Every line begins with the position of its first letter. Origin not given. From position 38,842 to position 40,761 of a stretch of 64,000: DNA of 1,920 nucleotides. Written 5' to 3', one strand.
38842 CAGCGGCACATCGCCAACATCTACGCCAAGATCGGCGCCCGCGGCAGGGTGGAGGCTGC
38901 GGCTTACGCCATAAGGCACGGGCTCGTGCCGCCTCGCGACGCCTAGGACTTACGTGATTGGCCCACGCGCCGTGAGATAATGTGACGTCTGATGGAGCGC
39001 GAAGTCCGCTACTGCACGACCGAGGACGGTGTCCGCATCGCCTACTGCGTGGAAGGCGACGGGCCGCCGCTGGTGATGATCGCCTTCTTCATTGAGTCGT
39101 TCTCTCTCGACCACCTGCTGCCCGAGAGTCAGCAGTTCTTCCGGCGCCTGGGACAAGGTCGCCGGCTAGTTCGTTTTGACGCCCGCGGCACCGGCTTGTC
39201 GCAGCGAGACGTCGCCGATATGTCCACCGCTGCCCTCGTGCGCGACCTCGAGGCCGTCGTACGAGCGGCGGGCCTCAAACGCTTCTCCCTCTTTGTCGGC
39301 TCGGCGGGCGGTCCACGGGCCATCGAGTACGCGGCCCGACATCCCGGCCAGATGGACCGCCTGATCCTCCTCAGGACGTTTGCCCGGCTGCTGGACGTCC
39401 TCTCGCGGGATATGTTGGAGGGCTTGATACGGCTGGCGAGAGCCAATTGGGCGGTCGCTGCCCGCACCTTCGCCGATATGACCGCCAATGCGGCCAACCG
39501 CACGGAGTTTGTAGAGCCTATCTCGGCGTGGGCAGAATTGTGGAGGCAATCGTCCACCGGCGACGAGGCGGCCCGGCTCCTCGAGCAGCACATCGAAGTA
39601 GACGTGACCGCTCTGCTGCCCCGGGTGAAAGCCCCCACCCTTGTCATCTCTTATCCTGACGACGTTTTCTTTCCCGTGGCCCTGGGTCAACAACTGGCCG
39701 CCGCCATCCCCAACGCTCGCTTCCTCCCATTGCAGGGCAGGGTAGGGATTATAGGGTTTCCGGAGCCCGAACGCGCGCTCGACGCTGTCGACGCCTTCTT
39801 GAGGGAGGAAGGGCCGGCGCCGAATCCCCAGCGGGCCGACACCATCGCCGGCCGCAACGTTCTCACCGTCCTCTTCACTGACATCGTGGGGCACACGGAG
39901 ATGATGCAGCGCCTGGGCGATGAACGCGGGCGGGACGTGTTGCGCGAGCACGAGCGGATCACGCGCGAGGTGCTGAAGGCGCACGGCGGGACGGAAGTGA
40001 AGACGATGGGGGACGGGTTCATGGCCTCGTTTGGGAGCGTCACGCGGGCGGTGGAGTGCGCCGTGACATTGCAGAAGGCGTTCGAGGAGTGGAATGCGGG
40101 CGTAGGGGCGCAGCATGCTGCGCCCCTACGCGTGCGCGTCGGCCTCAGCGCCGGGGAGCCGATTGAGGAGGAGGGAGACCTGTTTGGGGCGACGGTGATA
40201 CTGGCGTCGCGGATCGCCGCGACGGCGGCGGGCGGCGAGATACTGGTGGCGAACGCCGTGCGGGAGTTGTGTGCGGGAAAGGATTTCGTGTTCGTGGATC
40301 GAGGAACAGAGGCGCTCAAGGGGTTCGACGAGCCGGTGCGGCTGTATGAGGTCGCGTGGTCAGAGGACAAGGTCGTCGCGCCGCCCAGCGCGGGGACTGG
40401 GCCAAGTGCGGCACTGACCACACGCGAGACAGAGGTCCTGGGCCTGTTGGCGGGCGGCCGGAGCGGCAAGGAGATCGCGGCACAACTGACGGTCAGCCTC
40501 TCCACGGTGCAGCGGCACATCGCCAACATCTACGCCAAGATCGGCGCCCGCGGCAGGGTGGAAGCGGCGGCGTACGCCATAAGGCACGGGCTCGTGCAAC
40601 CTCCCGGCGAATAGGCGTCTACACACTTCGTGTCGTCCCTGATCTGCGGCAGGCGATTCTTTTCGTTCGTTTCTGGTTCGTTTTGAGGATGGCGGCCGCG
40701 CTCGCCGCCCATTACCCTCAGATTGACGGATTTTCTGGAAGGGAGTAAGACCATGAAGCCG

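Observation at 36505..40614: Tandem paralogues with an unusual alpha/beta-hydrolase / class III cyclase / LuxR-HTH architecture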

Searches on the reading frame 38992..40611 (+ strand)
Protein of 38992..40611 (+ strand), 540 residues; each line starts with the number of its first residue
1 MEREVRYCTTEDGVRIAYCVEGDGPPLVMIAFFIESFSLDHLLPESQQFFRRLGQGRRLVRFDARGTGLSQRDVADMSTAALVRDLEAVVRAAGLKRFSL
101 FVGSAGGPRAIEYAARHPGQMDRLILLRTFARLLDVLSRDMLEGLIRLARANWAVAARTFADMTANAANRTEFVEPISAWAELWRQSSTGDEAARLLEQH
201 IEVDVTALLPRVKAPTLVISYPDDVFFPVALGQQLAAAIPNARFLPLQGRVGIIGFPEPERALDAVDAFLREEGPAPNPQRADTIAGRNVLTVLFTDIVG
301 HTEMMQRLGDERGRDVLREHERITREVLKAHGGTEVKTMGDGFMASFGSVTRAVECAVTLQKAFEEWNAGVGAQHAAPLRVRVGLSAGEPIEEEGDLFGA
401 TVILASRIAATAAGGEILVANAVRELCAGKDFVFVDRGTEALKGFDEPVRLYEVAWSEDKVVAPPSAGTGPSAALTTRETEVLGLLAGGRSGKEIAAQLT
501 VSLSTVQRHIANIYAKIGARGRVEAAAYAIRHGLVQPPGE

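Call 3: search_protein_families(library=pfam, proteins=[window:38992-40611:+], max_evalue=0.1)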
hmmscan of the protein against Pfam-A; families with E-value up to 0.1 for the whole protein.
window:38992-40611:+ (540 aa): 12 families
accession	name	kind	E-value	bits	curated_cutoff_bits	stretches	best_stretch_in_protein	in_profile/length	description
PF00211.25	Guanylate_cyc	-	4e-21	75.9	21.9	1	291-447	9-174/183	Adenylate and Guanylate cyclase catalytic domain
PF00196.25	GerE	-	4.3e-16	58.7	23.5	1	474-529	2-57/57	Bacterial regulatory proteins, luxR family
PF00561.26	Abhydrolase_1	-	4.5e-12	46.6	25.8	1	51-244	21-230/245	alpha/beta hydrolase fold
PF12146.15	Hydrolase_4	-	4e-06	26.8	27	1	54-136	29-116/239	Serine aminopeptidase, S33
PF08279.18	HTH_11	-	0.00047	20.4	25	1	490-513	16-39/55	HTH domain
PF12697.13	Abhydrolase_6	-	0.00073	20.7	26.3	1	48-242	19-193/217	Alpha/beta hydrolase family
PF08281.18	Sigma70_r4_2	-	0.0013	18.8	25.7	1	475-516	11-53/54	Sigma-70, region 4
PF13384.12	HTH_23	-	0.0033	17.7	24.6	1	482-511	10-39/50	Homeodomain-like domain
PF13518.12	HTH_28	-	0.0076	16.7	25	0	481-511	4-34/52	Helix-turn-helix domain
PF14493.12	HTH_40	-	0.014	16.1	27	1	483-516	6-39/89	Helix-turn-helix domain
PF04545.22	Sigma70_r4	-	0.021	14.7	24.1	1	474-512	4-43/50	Sigma-70, region 4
PF13551.12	HTH_29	-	0.08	13.5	28.1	0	483-510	5-33/64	Winged helix-turn helix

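Call 4: search_protein_families(library=ncbifam, proteins=[window:38992-40611:+], max_evalue=0.1)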
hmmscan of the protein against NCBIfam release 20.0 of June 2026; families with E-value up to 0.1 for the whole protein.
window:38992-40611:+ (540 aa): 60 families (the best 25 are shown)
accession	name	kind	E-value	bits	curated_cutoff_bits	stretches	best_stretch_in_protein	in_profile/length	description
NF058673.1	LipAdnlyCyLipJMY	equivalog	1.8e-60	204.9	800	1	5-452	10-447/449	bifunctional lipase/adenylate cyclase LipJ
NF051488.1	bifunc_PcaDC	exception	8.5e-19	67.9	390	1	50-290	32-269/375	bifunctional 3-oxoadipate enol-lactonase/4-carboxymuconolactone decarboxylase PcaDC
TIGR02427.1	protocat_pcaD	equivalog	2.7e-16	59.7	255.85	1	33-271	18-251/251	3-oxoadipate enol-lactonase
NF051487.1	bifunc_PcaCD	exception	3.2e-13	49.5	430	1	51-271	193-412/413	bifunctional 4-carboxymuconolactone decarboxylase/3-oxoadipate enol-lactonase PcaCD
TIGR03611.1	RutD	equivalog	3.3e-13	49.6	238.5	1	55-245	38-230/258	pyrimidine utilization protein D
NF047785.1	respo_reg_MadR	equivalog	2.8e-11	43.1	300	1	469-535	143-209/209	MadR family response regulator transcription factor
NF052366.1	photon_PedR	equivalog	1.1e-10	41.5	120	1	474-535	2-63/74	photosynthetic electron transport-dependent transcriptional regulator PedR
NF003420.0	PRK04841.1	equivalog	3.2e-10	38.7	537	1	473-529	837-893/903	HTH-type transcriptional regulator MalT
NF052445.1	RespRegMctR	equivalog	5.7e-10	38.9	300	1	472-534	142-204/205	two-component system response regulator MctR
NF007935.0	PRK10651.1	equivalog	3e-09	36.4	250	1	473-531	154-212/216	two-component system response regulator NarL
TIGR01249.1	pro_imino_pep_1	equivalog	3.1e-09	36.4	259.75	1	56-130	53-129/307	prolyl aminopeptidase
NF007403.0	PRK09935.1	equivalog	4e-09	36.4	271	1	472-534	147-209/210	fimbria biosynthesis transcriptional regulator FimZ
NF047402.1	TransRegVisN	equivalog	7.1e-09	35.3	250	1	473-535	184-246/246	transcriptional regulator VisN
TIGR03541.1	reg_near_HchA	equivalog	8.2e-09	35.3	215.6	1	471-533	168-230/232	PA1136 family autoinducer-binding transcriptional regulator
NF007505.1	PRK10100.1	equivalog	8.5e-09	35.4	250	1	472-529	142-199/204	biofilm master transcriptional regulator CsgD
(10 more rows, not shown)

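Call 6: search_solved_structures(query=window:38992-40611:+, show_alignments=3, max_evalue=0.001)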
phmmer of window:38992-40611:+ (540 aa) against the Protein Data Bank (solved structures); distinct sequences matched with E-value up to 0.001: 88 (the best 60 are shown).
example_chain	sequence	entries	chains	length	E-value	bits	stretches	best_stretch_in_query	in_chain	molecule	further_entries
4wp3_A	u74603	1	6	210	1.2e-29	106.6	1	287-459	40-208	Ma1120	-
4wp9_A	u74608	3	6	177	1.4e-29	106.3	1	291-459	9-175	Ma1120 | Cyclase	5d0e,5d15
4wp8_A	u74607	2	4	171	7.7e-29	103.9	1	291-454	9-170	Ma1120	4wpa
5d0g_A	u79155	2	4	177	1.1e-27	100.1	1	291-459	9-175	Cyclase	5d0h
1ybt_A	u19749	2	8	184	2.7e-24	88.9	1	286-449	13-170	hydrolase, alpha/beta hydrolase fold family | lipJ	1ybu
3mr7_A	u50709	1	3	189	4.4e-19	71.7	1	286-455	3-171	Adenylate/guanylate cyclase/hydrolase, alpha/beta fold family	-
2w01_A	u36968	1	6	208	6.9e-13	51.2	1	288-456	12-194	ADENYLATE CYCLASE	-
6fht_A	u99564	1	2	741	1e-12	50.7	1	278-456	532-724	Bacteriophytochrome,Adenylate cyclase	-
3r5g_A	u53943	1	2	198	1.3e-12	50.3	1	288-457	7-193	CyaB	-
4wt0_B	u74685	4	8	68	2.8e-12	49.2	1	475-535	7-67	Response regulator receiver domain protein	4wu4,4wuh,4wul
4wsz_A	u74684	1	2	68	3.8e-12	48.8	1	475-535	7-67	Response regulator receiver domain protein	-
5hev_A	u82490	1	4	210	7.2e-12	47.9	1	474-535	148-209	Response regulator protein VraR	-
1fx4_A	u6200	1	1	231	1e-10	44.1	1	291-365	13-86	RECEPTOR-TYPE ADENYLATE CYCLASE GRESAG 4.3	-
1fx2_A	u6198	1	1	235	3.1e-10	42.5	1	290-372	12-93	RECEPTOR-TYPE ADENYLATE CYCLASE GRESAG 4.1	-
8qzu_A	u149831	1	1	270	7.7e-10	41.2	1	14-269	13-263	Carboxylesterase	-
3om8_A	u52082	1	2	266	5.5e-08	35.1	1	6-258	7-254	Probable hydrolase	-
2xua_A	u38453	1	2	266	3.3e-07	32.5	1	51-249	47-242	3-OXOADIPATE ENOL-LACTONASE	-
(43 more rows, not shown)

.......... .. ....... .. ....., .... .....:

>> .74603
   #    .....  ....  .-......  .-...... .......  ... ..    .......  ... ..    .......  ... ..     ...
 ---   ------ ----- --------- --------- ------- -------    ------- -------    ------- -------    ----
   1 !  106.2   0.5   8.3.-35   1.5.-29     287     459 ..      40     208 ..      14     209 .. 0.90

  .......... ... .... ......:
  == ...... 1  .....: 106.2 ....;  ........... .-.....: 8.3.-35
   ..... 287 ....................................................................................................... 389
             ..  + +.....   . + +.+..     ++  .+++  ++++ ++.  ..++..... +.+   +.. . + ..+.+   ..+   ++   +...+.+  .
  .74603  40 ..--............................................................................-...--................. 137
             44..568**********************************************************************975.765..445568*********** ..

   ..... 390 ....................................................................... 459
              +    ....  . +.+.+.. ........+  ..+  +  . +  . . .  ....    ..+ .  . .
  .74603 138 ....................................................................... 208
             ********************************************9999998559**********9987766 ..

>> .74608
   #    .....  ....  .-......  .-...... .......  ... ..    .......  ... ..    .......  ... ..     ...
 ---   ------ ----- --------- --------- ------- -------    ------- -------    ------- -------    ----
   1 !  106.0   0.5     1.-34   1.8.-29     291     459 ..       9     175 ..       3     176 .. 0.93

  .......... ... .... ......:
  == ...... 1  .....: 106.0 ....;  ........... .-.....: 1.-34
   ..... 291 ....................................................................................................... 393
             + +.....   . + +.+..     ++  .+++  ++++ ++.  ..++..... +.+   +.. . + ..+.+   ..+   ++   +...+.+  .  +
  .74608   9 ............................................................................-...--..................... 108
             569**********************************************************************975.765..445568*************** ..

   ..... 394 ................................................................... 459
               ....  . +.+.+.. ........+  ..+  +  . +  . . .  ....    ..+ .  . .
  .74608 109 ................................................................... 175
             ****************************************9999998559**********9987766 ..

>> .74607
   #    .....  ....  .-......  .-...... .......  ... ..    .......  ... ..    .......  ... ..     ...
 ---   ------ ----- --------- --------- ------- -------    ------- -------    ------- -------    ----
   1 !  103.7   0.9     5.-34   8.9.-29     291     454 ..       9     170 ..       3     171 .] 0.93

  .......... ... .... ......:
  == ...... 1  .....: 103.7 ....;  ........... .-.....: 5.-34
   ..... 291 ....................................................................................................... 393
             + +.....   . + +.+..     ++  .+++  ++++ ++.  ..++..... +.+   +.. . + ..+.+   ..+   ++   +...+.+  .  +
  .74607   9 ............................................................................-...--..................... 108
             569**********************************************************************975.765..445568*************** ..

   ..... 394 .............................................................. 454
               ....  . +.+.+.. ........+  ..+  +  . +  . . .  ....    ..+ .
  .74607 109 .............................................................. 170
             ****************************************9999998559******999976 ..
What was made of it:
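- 39856..40359 (+): P2 cyclase homology domain (aa 289-456), key residues D-K-D-D-I-R. Ma1120 E 1e-29 and Rv1900c E 3e-24 (call 6).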
